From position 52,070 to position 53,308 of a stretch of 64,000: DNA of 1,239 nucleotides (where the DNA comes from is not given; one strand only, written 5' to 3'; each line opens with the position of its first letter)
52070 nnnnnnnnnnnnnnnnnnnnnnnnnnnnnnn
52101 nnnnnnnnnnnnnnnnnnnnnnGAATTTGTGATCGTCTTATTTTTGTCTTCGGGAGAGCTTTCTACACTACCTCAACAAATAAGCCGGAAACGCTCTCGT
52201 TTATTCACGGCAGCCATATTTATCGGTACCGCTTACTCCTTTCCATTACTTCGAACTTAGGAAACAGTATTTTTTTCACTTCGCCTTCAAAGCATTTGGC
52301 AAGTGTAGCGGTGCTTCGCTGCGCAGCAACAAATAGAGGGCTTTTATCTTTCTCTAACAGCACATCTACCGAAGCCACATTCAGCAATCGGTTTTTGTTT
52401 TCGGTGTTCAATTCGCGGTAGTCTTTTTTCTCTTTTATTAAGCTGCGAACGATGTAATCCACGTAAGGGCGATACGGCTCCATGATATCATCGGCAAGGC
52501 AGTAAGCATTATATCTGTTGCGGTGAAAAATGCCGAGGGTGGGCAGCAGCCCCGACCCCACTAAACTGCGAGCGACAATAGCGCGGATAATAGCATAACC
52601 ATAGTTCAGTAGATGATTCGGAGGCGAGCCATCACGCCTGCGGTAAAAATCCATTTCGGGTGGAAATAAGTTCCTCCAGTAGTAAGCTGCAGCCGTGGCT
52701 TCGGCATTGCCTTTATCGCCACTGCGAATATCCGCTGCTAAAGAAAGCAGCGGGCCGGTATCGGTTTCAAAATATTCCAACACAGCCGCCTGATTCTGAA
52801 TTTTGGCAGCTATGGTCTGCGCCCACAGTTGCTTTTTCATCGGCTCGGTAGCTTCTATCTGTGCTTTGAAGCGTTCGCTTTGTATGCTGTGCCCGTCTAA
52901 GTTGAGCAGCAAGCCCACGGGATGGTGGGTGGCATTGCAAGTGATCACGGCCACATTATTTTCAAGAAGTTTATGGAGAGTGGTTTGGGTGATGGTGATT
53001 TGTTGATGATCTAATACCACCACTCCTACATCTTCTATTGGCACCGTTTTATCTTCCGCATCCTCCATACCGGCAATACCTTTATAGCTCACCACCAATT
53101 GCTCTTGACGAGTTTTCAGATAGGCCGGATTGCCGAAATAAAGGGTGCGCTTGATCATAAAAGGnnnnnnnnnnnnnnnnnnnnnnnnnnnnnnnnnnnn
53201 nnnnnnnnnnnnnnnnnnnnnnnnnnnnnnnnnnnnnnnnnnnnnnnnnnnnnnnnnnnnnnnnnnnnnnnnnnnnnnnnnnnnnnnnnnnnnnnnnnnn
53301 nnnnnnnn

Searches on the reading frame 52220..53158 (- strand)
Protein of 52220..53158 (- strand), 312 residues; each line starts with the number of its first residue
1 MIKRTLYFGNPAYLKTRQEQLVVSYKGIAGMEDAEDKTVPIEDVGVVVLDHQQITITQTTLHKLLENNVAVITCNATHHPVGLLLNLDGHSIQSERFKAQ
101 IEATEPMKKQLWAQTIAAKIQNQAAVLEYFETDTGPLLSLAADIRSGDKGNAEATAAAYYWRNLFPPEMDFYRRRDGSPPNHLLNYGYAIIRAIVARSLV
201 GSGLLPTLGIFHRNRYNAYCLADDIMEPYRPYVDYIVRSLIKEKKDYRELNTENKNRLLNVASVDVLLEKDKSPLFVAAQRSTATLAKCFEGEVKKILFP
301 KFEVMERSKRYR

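Call 13: search_protein_families(library=ncbifam, proteins=[window:52220-53158:-])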
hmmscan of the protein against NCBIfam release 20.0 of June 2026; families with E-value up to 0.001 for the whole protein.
window:52220-53158:- (312 aa): 9 families
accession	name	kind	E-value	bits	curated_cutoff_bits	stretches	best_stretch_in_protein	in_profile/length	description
TIGR03639.1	cas1_NMENI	exception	2.3e-86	289.6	120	1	3-285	1-276/278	type II CRISPR-associated endonuclease Cas1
TIGR00287.1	cas1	equivalog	1.3e-24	86.9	71.7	1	9-247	6-264/327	CRISPR-associated endonuclease Cas1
TIGR04093.1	cas1_CYANO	exception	2.2e-19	69.6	385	1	5-256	2-272/334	type I-D CRISPR-associated endonuclease Cas1d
NF049935.1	cas4g_cas1g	exception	3.1e-16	59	560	1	12-242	224-469/546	CRISPR-associated endonuclease Cas4g/Cas1g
TIGR03640.1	cas1_DVULG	exception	2.3e-12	46.8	385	1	173-245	193-266/340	type I-C CRISPR-associated endonuclease Cas1c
TIGR03983.1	cas1_MYXAN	equivalog_domain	5.5e-10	38.7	358.05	1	178-242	204-269/347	type I-MYXAN CRISPR-associated endonuclease Cas1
TIGR03641.1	cas1_HMARI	exception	1.1e-09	38.1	304.1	1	28-261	18-267/324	type I-B CRISPR-associated endonuclease Cas1b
TIGR04329.1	cas1_PREFRAN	exception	2.2e-06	27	300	1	178-245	187-254/317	type V CRISPR-associated endonuclease Cas1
TIGR03638.1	cas1_ECOLI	exception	5.3e-05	22.6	215.6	0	175-221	167-213/269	type I-E CRISPR-associated endonuclease Cas1e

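Call 17: find_encoding_contigs(protein=window:52220-53158:-, flank=10000, max_places=10)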
Protein window:52220-53158:- (312 aa): no gene with exactly this product is on record in the collection.

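Call 18: find_homologous_proteins(query=window:52223-53158:-, max_evalue=1e-30)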
Query window:52223-53158:- (312 aa): 8000 proteins with E <= 1e-30 among 8000 candidates; the best 120 are listed.
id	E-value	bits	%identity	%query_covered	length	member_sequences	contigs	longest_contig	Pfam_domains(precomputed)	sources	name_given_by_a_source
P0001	1.2e-205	699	100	100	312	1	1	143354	PF01867.22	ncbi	-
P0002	4.5e-188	642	91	100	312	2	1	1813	PF01867.22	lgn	-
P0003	1.1e-178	611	84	100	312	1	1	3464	PF01867.22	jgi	jgi:CRISP-associated protein Cas1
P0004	2.0e-165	567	79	100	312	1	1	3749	PF01867.22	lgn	-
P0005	3.7e-136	471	68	97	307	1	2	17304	PF01867.22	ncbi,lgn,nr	ncbi:MAG: type II CRISPR-associated endonuclease Cas1 [Chitinophagales bacterium]|nr:type II CRISPR-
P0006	5.7e-132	457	68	97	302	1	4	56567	PF01867.22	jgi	jgi:CRISPR-associated protein Cas1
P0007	5.8e-131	454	64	97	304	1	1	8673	PF01867.22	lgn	-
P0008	2.2e-126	439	63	96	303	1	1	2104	PF01867.22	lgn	-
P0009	5.5e-126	438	63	97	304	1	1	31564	PF01867.22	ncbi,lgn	-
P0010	7.5e-126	437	63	97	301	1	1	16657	PF01867.22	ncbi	-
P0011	8.1e-126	437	64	97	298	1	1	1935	PF01867.22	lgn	-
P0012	9.0e-126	437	64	97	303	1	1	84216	PF01867.22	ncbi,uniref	ncbi:type II CRISPR-associated endonuclease Cas1 [Parasediminibacterium sp. JCM 36343]|uniref:type I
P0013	1.6e-125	436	64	96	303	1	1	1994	PF01867.22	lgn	-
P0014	1.8e-125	436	64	97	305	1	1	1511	PF01867.22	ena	-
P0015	5.6e-125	435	65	97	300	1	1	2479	PF01867.22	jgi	jgi:CRISPR-associated protein Cas1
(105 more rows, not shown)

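Call 19: find_encoding_contigs(protein=P0001, flank=10000, max_places=3)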
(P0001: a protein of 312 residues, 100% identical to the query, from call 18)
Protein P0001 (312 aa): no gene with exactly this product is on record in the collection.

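Call 20: find_encoding_contigs(protein=P0002, flank=10000, max_places=5)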
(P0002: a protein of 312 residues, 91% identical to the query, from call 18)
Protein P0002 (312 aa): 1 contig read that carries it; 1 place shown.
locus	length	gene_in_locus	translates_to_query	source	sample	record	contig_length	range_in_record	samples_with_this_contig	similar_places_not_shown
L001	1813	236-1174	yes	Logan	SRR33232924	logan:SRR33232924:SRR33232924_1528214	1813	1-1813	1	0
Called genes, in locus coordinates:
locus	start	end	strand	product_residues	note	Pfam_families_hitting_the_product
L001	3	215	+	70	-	?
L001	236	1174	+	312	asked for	PF01867:Cas_Cas1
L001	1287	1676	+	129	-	PF09827:CRISPR_Cas2, PF20803:PaaX_M (weak)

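Call 21: find_encoding_contigs(protein=P0003, flank=10000, max_places=5)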
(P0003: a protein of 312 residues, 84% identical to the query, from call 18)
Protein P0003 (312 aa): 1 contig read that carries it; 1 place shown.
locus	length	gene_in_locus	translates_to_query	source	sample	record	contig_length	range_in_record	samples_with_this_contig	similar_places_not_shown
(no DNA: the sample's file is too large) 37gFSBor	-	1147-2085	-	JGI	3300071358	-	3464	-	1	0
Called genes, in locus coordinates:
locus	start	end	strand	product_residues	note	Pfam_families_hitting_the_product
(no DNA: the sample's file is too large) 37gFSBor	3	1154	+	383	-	?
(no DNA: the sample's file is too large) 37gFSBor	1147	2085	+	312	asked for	PF01867:Cas_Cas1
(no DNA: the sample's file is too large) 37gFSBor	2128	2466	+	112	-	PF20803:PaaX_M (weak), PF09827:CRISPR_Cas2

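Call 22: find_encoding_contigs(protein=P0004, flank=10000, max_places=5)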
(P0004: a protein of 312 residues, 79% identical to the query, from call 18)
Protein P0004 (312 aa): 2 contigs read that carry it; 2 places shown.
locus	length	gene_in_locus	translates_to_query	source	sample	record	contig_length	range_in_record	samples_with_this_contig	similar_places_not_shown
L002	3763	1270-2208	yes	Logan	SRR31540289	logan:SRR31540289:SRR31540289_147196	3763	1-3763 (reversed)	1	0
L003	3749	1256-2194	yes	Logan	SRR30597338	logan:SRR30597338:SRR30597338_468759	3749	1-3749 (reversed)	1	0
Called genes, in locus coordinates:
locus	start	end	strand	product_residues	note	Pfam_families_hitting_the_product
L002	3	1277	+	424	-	?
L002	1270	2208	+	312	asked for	PF01867:Cas_Cas1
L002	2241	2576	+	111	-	PF09827:CRISPR_Cas2, PF20803:PaaX_M (weak)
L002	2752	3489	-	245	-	PF00535:Glycos_transf_2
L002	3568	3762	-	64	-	?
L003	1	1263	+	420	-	?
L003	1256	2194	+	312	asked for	PF01867:Cas_Cas1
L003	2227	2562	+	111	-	PF09827:CRISPR_Cas2, PF20803:PaaX_M (weak)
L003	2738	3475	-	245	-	PF00535:Glycos_transf_2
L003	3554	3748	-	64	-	?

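Call 31: find_related_loci(query=A3, collection=genome_contigs, flank=10000)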
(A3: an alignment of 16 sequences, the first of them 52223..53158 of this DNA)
Query A3 (312 aa) in genome_contigs; peptide patterns used: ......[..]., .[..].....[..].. (x = any residue, [..] = any of these).
600 stretches matched a pattern (row limit reached: there are more); 586 encode a relative of the query (tblastn E <= 1e-3); the best 80 are kept; 80 distinct loci.
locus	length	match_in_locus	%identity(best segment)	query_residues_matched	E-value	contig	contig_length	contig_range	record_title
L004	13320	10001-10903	63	1-301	1e-135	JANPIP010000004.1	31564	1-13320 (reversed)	MAG: Chitinophagales bacterium isolate VAR_61_metabat_56 VAR_61_k141_622917, whole genome shotgun sequence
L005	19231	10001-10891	63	1-302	2e-130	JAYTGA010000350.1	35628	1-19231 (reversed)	MAG: Segetibacter sp. isolate GFS_2231 GFS_2231_349, whole genome shotgun sequence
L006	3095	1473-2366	63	1-303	7e-135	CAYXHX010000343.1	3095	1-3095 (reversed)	MAG TPA_asm: uncultured Chitinophagaceae bacterium isolate SRP286056_co1_477 genome assembly, contig: NODE_53191_length_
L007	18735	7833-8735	62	1-306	4e-130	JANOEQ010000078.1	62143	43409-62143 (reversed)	MAG: Chitinophagaceae bacterium isolate SOY_65_metabat_221 SOY_65_k141_3009042, whole genome shotgun sequence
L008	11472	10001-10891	61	1-302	1e-128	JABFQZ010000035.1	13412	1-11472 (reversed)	MAG: Ferruginibacter sp. isolate P-RSF-IL-07 seq_1650, whole genome shotgun sequence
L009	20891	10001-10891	61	1-302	1e-128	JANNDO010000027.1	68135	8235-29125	MAG: Chitinophagaceae bacterium isolate OTE_75_metabat_63 OTE_75_k141_3369547, whole genome shotgun sequence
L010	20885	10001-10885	61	1-300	3e-128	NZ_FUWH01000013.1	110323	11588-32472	Sediminibacterium ginsengisoli strain DSM 22335, whole genome shotgun sequence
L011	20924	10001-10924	60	1-302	4e-128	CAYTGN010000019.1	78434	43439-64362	MAG TPA_asm: uncultured Chitinophaga sp. isolate SRP329715_co2_385 genome assembly, contig: NODE_655_length_78434_cov_10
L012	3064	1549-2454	63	1-302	2e-133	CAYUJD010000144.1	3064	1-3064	MAG TPA_asm: uncultured Chitinophaga sp. isolate binchicken_co274_3 genome assembly, contig: NODE_77310_length_3064_cov_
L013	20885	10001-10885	62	1-300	2e-128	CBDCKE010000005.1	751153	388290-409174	MAG: Flavipsychrobacter sp. isolate 9dcdfeb3-3035-4590-ad4f-dcd76a4a42cf genome assembly, contig: contig_5, whole genome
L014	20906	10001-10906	61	1-302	3e-128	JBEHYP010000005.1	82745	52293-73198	MAG: Bacteroidota bacterium isolate ESF1.bin.55 NODE_343_length_82745_cov_4.625814, whole genome shotgun sequence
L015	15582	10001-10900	61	1-300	6e-128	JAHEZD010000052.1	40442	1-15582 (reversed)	MAG: Chitinophagaceae bacterium isolate nzgw143 NODE_626_length_40443_cov_3.510168, whole genome shotgun sequence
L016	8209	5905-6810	61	1-302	6e-128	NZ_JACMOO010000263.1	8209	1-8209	MAG: Ferruginibacter sp. isolate LF-bin-269 FL-bin-269-contig-k141_1359053, whole genome shotgun sequence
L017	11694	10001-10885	62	1-300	8e-128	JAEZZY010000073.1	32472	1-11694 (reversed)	MAG: Bacteroidetes bacterium isolate OH_PFB_64 k127_156121, whole genome shotgun sequence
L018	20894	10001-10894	60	1-303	2e-127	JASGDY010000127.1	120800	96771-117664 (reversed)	MAG: Chitinophagaceae bacterium isolate 5M038 JMF-2106-05-0005A.bin.38_126, whole genome shotgun sequence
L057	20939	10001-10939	58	1-312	1e-121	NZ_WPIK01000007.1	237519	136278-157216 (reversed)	Mucilaginibacter arboris strain HMF7410 7, whole genome shotgun sequence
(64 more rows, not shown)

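Call 66: list_cluster_members(proteins=[P0001, P0002])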
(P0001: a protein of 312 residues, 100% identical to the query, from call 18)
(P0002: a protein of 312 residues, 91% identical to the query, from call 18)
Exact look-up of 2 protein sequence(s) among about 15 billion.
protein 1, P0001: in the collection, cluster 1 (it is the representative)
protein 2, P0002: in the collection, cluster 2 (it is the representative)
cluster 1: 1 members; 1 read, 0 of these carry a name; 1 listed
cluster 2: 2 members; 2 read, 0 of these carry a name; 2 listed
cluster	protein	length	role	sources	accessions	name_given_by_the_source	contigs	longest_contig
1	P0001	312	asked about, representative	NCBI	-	-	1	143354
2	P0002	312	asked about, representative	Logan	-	-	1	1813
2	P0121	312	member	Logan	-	-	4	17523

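Call 67: find_encoding_contigs(protein=P0121, flank=10000, max_places=6)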
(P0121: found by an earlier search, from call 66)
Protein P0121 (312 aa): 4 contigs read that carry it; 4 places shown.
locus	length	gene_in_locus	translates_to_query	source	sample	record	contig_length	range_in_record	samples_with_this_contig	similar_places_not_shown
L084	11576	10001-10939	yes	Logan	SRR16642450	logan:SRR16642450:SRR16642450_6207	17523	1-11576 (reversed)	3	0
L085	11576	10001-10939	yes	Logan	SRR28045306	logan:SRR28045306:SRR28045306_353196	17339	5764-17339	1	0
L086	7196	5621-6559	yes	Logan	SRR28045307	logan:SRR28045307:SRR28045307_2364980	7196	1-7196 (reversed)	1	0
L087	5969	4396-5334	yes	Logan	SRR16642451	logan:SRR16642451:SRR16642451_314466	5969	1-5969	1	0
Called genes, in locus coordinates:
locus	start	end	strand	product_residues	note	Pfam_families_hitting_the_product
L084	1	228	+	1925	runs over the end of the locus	PF13573:SprB, PF18962:Por_Secre_tail (faint), PF13573:SprB, PF28587:DUF8441 (faint), PF13573:SprB, PF13585:CHU_C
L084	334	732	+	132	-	-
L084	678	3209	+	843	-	PF13620:CarboxypepD_reg, PF13715:CarbopepD_reg_2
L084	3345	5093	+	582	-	PF00128:Alpha-amylase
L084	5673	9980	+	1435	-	PF13395:HNH_4, PF18541:RuvC_III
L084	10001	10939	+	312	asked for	PF01867:Cas_Cas1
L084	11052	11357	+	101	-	PF09827:CRISPR_Cas2, PF20803:PaaX_M (weak)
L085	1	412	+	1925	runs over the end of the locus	PF13573:SprB, PF18962:Por_Secre_tail (faint), PF13573:SprB, PF28587:DUF8441 (faint), PF13573:SprB, PF13585:CHU_C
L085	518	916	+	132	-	-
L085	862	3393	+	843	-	PF13620:CarboxypepD_reg, PF13715:CarbopepD_reg_2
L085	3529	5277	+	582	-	PF00128:Alpha-amylase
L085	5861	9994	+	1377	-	PF13395:HNH_4, PF18541:RuvC_III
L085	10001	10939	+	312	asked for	PF01867:Cas_Cas1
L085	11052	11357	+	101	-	PF09827:CRISPR_Cas2, PF20803:PaaX_M (weak)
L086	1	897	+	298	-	?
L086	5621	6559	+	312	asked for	PF01867:Cas_Cas1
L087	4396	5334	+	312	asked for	PF01867:Cas_Cas1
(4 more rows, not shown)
